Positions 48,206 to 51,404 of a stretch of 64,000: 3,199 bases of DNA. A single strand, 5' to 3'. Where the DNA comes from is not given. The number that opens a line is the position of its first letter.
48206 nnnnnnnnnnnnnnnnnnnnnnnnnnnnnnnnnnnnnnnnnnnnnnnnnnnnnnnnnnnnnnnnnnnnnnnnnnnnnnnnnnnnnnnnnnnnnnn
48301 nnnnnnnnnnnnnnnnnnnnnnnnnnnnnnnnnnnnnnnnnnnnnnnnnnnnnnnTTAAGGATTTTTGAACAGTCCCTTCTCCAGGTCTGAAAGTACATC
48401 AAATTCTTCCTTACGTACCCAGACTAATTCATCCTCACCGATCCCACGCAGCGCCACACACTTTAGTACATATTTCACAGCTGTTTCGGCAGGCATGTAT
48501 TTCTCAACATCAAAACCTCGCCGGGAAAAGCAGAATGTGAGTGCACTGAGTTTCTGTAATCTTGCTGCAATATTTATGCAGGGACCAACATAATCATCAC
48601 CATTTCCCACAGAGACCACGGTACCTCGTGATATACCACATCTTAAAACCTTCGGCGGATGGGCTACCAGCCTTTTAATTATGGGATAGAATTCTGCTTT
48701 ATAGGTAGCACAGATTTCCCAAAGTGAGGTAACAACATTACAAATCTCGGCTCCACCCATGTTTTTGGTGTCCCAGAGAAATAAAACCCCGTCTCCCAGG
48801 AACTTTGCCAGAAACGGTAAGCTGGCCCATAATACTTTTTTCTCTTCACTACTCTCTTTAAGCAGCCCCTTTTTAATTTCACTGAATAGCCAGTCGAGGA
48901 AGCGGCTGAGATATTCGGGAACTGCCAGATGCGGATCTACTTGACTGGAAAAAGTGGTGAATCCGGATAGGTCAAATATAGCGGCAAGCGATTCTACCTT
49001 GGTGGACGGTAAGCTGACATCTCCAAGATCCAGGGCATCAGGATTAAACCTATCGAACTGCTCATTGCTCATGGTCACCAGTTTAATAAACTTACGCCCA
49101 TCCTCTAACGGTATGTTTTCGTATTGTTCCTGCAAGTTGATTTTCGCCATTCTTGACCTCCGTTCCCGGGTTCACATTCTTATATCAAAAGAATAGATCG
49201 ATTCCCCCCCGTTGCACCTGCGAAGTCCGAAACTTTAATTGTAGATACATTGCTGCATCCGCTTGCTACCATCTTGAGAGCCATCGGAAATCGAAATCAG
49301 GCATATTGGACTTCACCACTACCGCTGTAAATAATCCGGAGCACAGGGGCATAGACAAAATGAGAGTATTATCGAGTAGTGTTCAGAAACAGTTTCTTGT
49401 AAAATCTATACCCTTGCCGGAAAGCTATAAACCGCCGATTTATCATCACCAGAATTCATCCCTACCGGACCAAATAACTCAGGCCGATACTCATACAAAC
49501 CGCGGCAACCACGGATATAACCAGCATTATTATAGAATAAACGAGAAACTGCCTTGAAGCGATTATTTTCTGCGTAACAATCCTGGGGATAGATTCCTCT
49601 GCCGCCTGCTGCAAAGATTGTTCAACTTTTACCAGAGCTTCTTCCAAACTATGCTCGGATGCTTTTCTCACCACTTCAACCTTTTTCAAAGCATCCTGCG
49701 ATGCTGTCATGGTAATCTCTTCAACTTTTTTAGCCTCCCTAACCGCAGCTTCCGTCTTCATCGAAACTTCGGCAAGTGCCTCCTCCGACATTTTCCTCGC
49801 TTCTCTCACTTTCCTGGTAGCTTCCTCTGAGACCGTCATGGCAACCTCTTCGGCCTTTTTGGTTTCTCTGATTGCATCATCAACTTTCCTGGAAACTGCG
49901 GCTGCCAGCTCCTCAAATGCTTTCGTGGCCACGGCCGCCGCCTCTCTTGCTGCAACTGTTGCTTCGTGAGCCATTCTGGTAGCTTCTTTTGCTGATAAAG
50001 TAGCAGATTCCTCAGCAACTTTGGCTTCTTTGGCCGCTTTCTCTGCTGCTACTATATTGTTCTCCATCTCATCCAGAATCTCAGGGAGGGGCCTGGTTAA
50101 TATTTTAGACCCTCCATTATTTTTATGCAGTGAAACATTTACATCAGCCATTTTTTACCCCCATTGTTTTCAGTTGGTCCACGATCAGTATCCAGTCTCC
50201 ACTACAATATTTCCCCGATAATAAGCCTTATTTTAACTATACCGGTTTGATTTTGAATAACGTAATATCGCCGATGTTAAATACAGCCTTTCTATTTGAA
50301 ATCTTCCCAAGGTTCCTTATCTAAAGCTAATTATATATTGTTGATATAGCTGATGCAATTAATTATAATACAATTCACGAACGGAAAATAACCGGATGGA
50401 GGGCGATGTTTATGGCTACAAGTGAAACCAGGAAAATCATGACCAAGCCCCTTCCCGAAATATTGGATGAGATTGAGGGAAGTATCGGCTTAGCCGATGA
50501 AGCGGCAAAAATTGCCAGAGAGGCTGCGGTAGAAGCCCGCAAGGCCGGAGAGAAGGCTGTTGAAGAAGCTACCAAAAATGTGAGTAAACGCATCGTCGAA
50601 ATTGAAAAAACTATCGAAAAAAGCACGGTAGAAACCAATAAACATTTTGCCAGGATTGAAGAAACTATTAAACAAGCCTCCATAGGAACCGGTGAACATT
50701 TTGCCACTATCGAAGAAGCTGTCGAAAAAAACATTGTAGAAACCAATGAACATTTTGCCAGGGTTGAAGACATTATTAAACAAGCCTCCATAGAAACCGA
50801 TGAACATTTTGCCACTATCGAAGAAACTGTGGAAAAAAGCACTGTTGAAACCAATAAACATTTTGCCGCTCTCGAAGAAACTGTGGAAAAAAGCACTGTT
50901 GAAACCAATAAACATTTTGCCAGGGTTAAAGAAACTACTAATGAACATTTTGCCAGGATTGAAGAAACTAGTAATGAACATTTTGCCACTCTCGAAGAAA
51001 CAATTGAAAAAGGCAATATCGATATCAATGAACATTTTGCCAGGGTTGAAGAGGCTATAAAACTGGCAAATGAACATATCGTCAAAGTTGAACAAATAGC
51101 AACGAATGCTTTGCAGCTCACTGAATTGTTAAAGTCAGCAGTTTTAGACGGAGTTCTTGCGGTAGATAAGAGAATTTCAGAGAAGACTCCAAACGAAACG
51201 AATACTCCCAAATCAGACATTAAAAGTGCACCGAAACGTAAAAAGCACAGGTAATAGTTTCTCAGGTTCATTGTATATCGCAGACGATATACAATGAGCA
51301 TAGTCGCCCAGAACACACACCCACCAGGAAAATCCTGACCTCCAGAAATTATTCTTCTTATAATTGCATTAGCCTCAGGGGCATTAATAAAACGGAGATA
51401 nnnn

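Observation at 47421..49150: Minimal stand-alone class-III cyclase-like protein next to an MBL-fold hydrolase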

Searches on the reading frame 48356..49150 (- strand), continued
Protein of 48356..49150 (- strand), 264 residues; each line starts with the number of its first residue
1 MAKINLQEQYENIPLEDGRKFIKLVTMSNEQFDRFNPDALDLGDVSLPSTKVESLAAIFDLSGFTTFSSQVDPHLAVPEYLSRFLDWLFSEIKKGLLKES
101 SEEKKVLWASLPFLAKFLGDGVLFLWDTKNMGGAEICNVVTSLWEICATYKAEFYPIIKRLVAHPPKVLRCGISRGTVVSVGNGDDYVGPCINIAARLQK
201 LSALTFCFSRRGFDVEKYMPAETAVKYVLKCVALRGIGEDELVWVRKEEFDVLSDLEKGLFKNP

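Call 54: find_encoding_contigs(protein=P0060, flank=5000, max_places=3)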
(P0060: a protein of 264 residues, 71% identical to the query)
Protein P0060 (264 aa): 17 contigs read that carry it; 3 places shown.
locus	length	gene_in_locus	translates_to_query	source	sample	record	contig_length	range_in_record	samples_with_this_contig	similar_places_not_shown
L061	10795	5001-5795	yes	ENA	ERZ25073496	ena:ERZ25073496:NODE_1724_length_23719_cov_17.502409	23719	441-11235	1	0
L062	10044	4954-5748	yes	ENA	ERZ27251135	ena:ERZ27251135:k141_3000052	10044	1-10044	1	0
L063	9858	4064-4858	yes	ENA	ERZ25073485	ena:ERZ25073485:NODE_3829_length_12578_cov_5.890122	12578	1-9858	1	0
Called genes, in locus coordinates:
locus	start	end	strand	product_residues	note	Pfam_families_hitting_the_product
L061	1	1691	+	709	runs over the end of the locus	?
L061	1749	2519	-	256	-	PF23023:Anti-Pycsar_Apyc1, PF12706:Lactamase_B_2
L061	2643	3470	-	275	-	PF00753:Lactamase_B, PF19583:ODP, PF23023:Anti-Pycsar_Apyc1 (weak), PF12706:Lactamase_B_2 (weak)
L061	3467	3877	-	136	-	PF00027:cNMP_binding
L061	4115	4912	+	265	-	-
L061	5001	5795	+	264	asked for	-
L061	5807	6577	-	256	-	PF13513:HEAT_EZ (faint), PF25767:ARM_TBCD_2nd (faint), PF00514:Arm (faint), PF02985:HEAT (faint), PF13646:HEAT_2, PF03130:HEAT_PBS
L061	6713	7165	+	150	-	PF00571:CBS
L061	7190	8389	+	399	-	PF00999:Na_H_Exchanger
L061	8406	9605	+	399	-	PF04295:GD_AH_second, PF20629:GD_AH_C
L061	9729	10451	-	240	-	PF02683:DsbD_TM, PF13386:DsbD_2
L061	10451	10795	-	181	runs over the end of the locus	-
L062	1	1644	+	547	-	?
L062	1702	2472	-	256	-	PF23023:Anti-Pycsar_Apyc1, PF12706:Lactamase_B_2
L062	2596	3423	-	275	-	PF00753:Lactamase_B, PF19583:ODP, PF23023:Anti-Pycsar_Apyc1 (weak), PF12706:Lactamase_B_2 (weak)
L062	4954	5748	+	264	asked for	-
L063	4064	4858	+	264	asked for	-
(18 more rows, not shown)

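Call 55: find_encoding_contigs(protein=P0077, flank=5000, max_places=2)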
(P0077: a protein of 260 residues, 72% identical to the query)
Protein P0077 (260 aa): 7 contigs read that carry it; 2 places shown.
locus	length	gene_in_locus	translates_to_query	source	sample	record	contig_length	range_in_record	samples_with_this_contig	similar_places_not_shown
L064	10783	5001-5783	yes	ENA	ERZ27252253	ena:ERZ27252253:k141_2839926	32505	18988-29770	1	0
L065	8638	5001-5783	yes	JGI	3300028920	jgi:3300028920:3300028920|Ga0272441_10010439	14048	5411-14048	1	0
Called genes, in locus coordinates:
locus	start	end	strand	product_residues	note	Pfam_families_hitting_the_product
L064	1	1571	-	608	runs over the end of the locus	PF00989:PAS (weak), PF13426:PAS_9, PF00989:PAS, PF13426:PAS_9, PF00989:PAS, PF13426:PAS_9, PF07730:HisKA_3, PF02518:HATPase_c, +6 more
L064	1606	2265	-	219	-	PF00072:Response_reg, PF00196:GerE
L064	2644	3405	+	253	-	PF00106:adh_short, PF08659:KR, PF23441:SDR, PF13561:adh_short_C2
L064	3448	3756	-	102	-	-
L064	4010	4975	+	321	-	-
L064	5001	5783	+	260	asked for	-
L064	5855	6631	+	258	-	PF00753:Lactamase_B (weak), PF12706:Lactamase_B_2, PF23023:Anti-Pycsar_Apyc1 (faint)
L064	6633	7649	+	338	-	PF07885:Ion_trans_2, PF02254:TrkA_N, PF02080:TrkA_C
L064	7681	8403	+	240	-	-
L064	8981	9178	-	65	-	-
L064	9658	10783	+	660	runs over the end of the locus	PF00676:E1_dh, PF02775:TPP_enzyme_C (weak), PF02779:Transket_pyr, PF02780:Transketolase_C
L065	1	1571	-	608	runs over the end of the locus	PF00989:PAS (weak), PF13426:PAS_9, PF00989:PAS, PF13426:PAS_9, PF00989:PAS, PF13426:PAS_9, PF07730:HisKA_3, PF02518:HATPase_c, +6 more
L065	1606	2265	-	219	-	PF00072:Response_reg, PF00196:GerE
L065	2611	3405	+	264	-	PF00106:adh_short, PF23441:SDR, PF08659:KR, PF13561:adh_short_C2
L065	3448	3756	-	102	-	-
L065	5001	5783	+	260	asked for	-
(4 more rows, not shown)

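Call 56: find_encoding_contigs(protein=P0044, flank=5000, max_places=2)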
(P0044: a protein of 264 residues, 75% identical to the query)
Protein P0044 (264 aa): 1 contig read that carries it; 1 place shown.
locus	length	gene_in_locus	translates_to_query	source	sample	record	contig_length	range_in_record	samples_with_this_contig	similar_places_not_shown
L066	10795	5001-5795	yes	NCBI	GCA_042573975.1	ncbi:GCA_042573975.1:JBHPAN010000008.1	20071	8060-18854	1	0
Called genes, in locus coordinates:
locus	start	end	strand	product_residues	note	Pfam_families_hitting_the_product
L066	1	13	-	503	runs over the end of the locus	PF00199:Catalase, PF06628:Catalase-rel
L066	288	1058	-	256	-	PF23023:Anti-Pycsar_Apyc1, PF00753:Lactamase_B (weak), PF12706:Lactamase_B_2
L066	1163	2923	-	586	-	PF00027:cNMP_binding, PF00171:Aldedh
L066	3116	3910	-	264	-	-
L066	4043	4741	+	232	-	-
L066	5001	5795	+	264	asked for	-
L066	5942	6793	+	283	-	PF03807:F420_oxidored (weak), PF02153:PDH_N, PF20463:PDH_C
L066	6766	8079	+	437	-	PF00275:EPSP_synthase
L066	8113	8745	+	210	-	PF00625:Guanylate_kin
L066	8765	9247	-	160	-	PF02130:YbeY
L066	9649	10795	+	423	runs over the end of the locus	PF00919:UPF0004, PF04055:Radical_SAM, PF01938:TRAM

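Call 79: search_dna_similar(query=window:48356-49150:-, collection=plasmids, mode=protein, max_evalue=0.00001, max_rows=10)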
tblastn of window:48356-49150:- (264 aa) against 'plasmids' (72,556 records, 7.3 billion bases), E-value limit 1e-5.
No match.

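Call 80: search_dna_similar(query=window:48356-49150:-, collection=phages, mode=protein, max_evalue=0.00001, max_rows=10)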
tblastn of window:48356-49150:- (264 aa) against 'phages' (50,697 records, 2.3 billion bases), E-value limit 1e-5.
No match.

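Call 83: search_protein_families(library=pfam, alignment_id=A2, max_evalue=0.01)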
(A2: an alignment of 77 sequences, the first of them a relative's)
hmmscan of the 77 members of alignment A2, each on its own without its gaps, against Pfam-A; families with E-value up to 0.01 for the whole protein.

A. member 1, P0001 (264 aa): 0 families

B. families by the number of members that match (of 77 scanned): 1 family
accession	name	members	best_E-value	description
PF00211.25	Guanylate_cyc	4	0.0016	Adenylate and Guanylate cyclase catalytic domain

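Call 84: search_solved_structures(query=A2, max_evalue=0.01)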
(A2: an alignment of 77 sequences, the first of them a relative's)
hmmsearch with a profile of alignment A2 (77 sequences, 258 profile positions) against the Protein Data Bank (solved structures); distinct sequences matched with E-value up to 0.01: 7.
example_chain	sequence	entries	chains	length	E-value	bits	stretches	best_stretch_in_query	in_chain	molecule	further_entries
1wc1_A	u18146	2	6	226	3.9e-08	35.9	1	100-196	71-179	ADENYLATE CYCLASE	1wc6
1wc0_A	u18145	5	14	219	3.9e-08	35.9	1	100-196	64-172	ADENYLATE CYCLASE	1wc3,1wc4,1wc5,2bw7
3r5g_A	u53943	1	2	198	5.4e-05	25.6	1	108-196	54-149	CyaB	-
4oya_A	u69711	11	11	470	0.0086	18.4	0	46-146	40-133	Adenylate cyclase type 10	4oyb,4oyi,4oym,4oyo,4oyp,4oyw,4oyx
4cm2_A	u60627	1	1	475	0.0089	18.4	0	46-146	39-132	ADENYLATE CYCLASE TYPE 10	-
4clf_A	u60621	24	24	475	0.0089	18.4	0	46-146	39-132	ADENYLATE CYCLASE TYPE 10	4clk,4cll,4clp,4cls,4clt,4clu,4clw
4cm0_A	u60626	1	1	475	0.0093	18.3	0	46-146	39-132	SOLUBLE ADENYLYL CYCLASE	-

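Call 87: find_encoding_contigs(protein=P0003, flank=4000, max_places=2)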
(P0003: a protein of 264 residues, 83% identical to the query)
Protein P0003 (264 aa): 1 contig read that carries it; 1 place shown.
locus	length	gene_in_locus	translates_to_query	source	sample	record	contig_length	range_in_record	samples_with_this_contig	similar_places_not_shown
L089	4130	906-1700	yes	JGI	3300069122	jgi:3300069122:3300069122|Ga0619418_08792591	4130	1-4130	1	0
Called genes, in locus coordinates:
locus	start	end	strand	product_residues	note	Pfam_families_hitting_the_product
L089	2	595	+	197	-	?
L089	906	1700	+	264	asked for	-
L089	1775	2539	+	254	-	PF23023:Anti-Pycsar_Apyc1, PF12706:Lactamase_B_2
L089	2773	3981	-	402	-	PF02515:CoA_transf_3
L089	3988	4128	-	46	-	?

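Call 88: find_encoding_contigs(protein=P0005, flank=4000, max_places=2)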
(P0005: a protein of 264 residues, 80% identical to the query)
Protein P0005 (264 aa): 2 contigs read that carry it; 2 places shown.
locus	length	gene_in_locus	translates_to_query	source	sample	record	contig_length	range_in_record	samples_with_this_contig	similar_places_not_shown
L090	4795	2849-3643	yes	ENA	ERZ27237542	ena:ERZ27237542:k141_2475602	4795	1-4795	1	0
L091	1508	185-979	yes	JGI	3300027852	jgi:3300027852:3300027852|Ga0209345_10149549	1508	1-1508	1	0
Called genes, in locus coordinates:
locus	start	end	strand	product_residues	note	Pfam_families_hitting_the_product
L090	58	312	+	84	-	-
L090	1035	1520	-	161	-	-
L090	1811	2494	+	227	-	-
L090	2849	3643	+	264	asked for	-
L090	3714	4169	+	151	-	PF10604:Polyketide_cyc2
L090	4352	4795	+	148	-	?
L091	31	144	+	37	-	-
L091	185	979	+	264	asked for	-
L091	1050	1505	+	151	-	PF10604:Polyketide_cyc2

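Call 89: find_encoding_contigs(protein=P0008, flank=4000, max_places=2)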
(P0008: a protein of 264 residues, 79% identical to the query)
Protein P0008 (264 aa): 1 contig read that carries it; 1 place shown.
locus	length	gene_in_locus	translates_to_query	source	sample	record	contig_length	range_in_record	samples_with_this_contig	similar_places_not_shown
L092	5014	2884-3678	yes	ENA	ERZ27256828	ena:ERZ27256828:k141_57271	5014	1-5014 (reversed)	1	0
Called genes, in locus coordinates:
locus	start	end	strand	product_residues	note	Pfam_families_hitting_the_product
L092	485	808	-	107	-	PF11839:Alanine_zipper (weak)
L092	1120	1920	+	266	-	-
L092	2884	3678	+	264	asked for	-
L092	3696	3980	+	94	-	-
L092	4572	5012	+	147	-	?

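Call 90: find_encoding_contigs(protein=P0011, flank=5000, max_places=2)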
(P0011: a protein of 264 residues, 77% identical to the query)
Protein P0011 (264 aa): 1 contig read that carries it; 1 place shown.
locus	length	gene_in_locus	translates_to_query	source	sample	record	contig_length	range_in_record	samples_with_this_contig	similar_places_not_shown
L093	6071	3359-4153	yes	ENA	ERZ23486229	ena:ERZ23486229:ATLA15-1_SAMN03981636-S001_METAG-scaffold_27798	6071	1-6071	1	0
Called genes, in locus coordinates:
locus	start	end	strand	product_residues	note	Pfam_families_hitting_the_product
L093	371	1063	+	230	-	PF20256:MoCoBD_2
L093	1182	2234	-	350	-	-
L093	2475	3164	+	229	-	-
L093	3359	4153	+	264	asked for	-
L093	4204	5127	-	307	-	PF00294:PfkB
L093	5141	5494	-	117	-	-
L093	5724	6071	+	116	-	?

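Call 93: search_protein_families(library=pfam, proteins=[L089:1775-2539:+, L061:1749-2519:-, L066:288-1058:-], max_evalue=0.01)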
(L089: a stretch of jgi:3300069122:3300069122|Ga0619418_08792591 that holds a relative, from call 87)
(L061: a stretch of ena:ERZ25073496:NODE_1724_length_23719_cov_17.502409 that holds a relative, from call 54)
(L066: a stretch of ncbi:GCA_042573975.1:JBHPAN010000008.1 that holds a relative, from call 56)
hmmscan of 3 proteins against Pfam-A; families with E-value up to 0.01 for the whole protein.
L089:1775-2539:+ (254 aa): 2 families
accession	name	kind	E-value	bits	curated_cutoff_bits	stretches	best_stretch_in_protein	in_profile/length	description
PF12706.13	Lactamase_B_2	-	4.4e-18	66.1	27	1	50-211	30-200/200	Beta-lactamase superfamily domain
PF00753.33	Lactamase_B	-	0.0003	21.2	22.7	1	17-72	4-65/196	Metallo-beta-lactamase superfamily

L061:1749-2519:- (256 aa): 3 families
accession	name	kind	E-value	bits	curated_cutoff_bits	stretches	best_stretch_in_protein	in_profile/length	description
PF12706.13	Lactamase_B_2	-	2.4e-16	60.4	27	1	41-222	24-200/200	Beta-lactamase superfamily domain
PF00753.33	Lactamase_B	-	0.00015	22.2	22.7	1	41-160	39-151/196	Metallo-beta-lactamase superfamily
PF02112.21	PDEase_II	-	0.0013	18.4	23.7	1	40-137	77-183/340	cAMP phosphodiesterases class-II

L066:288-1058:- (256 aa): 3 families
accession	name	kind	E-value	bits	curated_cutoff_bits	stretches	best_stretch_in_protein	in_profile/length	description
PF12706.13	Lactamase_B_2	-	1.3e-18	67.8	27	1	41-198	26-181/200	Beta-lactamase superfamily domain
PF00753.33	Lactamase_B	-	7.8e-07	29.7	22.7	1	24-65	15-63/196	Metallo-beta-lactamase superfamily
PF02112.21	PDEase_II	-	8.2e-05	22.3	23.7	1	41-145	78-184/340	cAMP phosphodiesterases class-II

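Call 95: find_homologous_proteins(query=L089:1775-2539:+, max_evalue=1e-10)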
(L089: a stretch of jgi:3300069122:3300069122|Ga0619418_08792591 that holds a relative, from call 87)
Query L089:1775-2539:+ (254 aa): 1755 proteins with E <= 1e-10 among 2441 candidates; the best 120 are listed.
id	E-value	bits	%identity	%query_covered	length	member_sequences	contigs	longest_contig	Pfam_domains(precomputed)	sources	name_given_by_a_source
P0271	2.9e-156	537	90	100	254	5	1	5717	PF12706.14,PF23023.2,PF00753.34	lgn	-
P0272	3.7e-143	494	84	96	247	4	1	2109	PF12706.14,PF23023.2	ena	-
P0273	3.5e-139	481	81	97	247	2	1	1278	PF12706.14,PF23023.2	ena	-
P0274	5.3e-137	474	79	97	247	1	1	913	PF12706.14,PF23023.2,PF00753.34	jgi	jgi:ribonuclease BN (tRNA processing enzyme)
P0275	4.2e-135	467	78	97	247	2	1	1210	PF12706.14,PF23023.2,PF00753.34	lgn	-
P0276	3.3e-134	465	76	97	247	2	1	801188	PF12706.14,PF23023.2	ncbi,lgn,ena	-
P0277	7.9e-132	457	76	97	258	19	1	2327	PF12706.14,PF23023.2,PF00753.34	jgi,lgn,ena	-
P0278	2.6e-131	455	73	97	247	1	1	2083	PF12706.14,PF23023.2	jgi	jgi:ribonuclease BN (tRNA processing enzyme)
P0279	3.4e-129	448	74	97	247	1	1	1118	PF12706.14,PF23023.2,PF00753.34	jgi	-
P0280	6.4e-129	447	74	96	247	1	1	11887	PF12706.14,PF23023.2,PF00753.34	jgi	jgi:ribonuclease BN (tRNA processing enzyme)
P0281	1.3e-128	446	74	97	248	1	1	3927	PF12706.14,PF23023.2,PF00753.34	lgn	-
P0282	3.8e-128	445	72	97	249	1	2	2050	PF12706.14,PF23023.2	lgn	-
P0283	4.2e-127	441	74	97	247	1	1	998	PF12706.14,PF23023.2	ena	-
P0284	7.7e-127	440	74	95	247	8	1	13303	PF12706.14,PF23023.2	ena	-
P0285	9.7e-127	440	72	97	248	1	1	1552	PF12706.14,PF23023.2,PF00753.34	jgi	jgi:ribonuclease BN (tRNA processing enzyme)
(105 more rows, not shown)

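Call 98: find_encoding_contigs(protein=P0271, flank=5000, max_places=3)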
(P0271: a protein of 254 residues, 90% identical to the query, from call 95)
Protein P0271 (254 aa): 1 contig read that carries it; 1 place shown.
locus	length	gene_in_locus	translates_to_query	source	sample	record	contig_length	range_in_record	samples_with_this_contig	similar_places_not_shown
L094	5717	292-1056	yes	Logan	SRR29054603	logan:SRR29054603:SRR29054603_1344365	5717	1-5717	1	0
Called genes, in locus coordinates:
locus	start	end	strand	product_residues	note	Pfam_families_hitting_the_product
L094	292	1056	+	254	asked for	PF23023:Anti-Pycsar_Apyc1, PF00753:Lactamase_B (weak), PF12706:Lactamase_B_2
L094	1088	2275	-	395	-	PF00108:Thiolase_N (weak), PF07451:SpoVAD (weak), PF22691:Thiolase_C_1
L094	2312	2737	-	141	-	PF01796:OB_ChsH2_C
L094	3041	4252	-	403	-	PF02515:CoA_transf_3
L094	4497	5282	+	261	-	PF00378:ECH_1, PF16113:ECH_2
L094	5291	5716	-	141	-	?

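Call 104: predict_structure(alignment_id=A3)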
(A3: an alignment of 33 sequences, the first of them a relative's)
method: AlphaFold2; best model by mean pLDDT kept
length: 254 residues; sequences in the alignment: 33
mean_pLDDT: 92.9   pTM: 0.92
mean pLDDT of the five models: 92.9, 92.9, 89.6, 84.7, 84.2
residues with pLDDT >= 90: 208; 70-90: 36; 50-70: 6; < 50: 4
segments of 3 or more residues with pLDDT < 50: 251-254
pLDDT, mean of each block of 10 residues (from residue 1): 97 95 97 97 95 95 91 94 93 73 89 97 96 91 96 93 98 95 89 98 98 96 98 98 86 40
secondary structure, 60 per line:
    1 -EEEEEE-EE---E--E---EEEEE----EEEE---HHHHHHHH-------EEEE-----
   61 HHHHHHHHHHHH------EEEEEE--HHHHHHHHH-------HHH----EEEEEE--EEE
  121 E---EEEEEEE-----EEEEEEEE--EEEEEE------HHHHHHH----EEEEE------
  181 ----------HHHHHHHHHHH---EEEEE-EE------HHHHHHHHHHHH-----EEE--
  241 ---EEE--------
elements in order: E2-7 E21-25 E30-33 H37-44 E52-55 H61-72 E79-84 H87-95 E110-115 E118-121 E125-131 E137-144 E147-152 H159-165 E170-174 H191-201 E205-209 H219-230 E236-238 E244-246

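Call 106: fold_search(model_id=the predicted structure, library=pdb)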
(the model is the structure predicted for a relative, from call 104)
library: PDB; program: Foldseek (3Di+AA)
matches with E <= 10: 873; with E <= 0.001: 318
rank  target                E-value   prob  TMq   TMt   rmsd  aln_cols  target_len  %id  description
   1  1zkp_C                2.8e-20  1.00  0.78  0.81   3.6       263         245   24  1.5A Resolution Crystal Structure of a Metallo Beta Lactamase Family Protein, the ELAC Homolgue of Bacillus anthracis, (released 2005-06-21)
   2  1y44_A                4.8e-20  1.00  0.84  0.79   3.2       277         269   24  Crystal structure of RNase Z (released 2005-01-25)
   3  6kns_D                7.2e-20  1.00  0.78  0.82   3.3       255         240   20  Crystal structure of the metallo-beta-lactamase fold protein YhfI from Bacillus subtilis (space group I4122) (released 2019-09-18)
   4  1zkp_B                1.2e-19  1.00  0.77  0.78   3.5       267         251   23  1.5A Resolution Crystal Structure of a Metallo Beta Lactamase Family Protein, the ELAC Homolgue of Bacillus anthracis, (released 2005-06-21)
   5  6kns_A                1.3e-19  1.00  0.79  0.81   3.4       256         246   21  Crystal structure of the metallo-beta-lactamase fold protein YhfI from Bacillus subtilis (space group I4122) (released 2019-09-18)
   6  4gcw_A                1.4e-19  1.00  0.84  0.70   3.6       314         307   23  Crystal structure of RNase Z in complex with precursor tRNA(Thr) (released 2012-10-31)
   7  1zkp_A                1.6e-19  1.00  0.79  0.79   3.5       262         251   23  1.5A Resolution Crystal Structure of a Metallo Beta Lactamase Family Protein, the ELAC Homolgue of Bacillus anthracis, (released 2005-06-21)
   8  6kns_C                2.1e-19  1.00  0.80  0.84   3.1       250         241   21  Crystal structure of the metallo-beta-lactamase fold protein YhfI from Bacillus subtilis (space group I4122) (released 2019-09-18)
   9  6kns_B                4.1e-19  1.00  0.79  0.82   3.2       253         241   22  Crystal structure of the metallo-beta-lactamase fold protein YhfI from Bacillus subtilis (space group I4122) (released 2019-09-18)
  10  6knt_C                5.2e-19  1.00  0.79  0.82   3.4       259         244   20  Crystal structure of the metallo-beta-lactamase fold protein YhfI from Bacillus subtilis (space group P4332) (released 2019-09-18)
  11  6knt_B                5.2e-19  1.00  0.78  0.81   3.4       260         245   20  Crystal structure of the metallo-beta-lactamase fold protein YhfI from Bacillus subtilis (space group P4332) (released 2019-09-18)
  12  2fk6_A                1.2e-18  1.00  0.83  0.69   3.8       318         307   21  Crystal Structure of RNAse Z/tRNA(Thr) complex (released 2006-03-21)
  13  3zwf_A                2.0e-17  1.00  0.72  0.70   7.8       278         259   24  Crystal structure of Human tRNase Z, short form (ELAC1). (released 2011-08-10)
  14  3zwf_B                2.9e-17  1.00  0.75  0.74   3.5       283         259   25  Crystal structure of Human tRNase Z, short form (ELAC1). (released 2011-08-10)
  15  2cbn                  5.6e-17  1.00  0.84  0.71   5.4       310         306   21  Crystal structure of ZipD from Escherichia coli (released 2006-02-15)
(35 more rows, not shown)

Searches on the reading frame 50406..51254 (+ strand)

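Call 21: search_protein_families(library=pfam, proteins=[window:50406-51254:+], max_evalue=0.01)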
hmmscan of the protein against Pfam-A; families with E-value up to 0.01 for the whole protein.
window:50406-51254:+ (282 aa): 2 families
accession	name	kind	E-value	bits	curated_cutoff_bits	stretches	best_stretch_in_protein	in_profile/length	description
PF07195.17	FliD_C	-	0.0021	17.9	25.4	0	43-90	186-233/236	Flagellar hook-associated protein 2 C-terminus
PF10157.14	BORCS6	-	0.0038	17.8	35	0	62-127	8-73/101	BLOC-1-related complex sub-unit 6 C-terminal helix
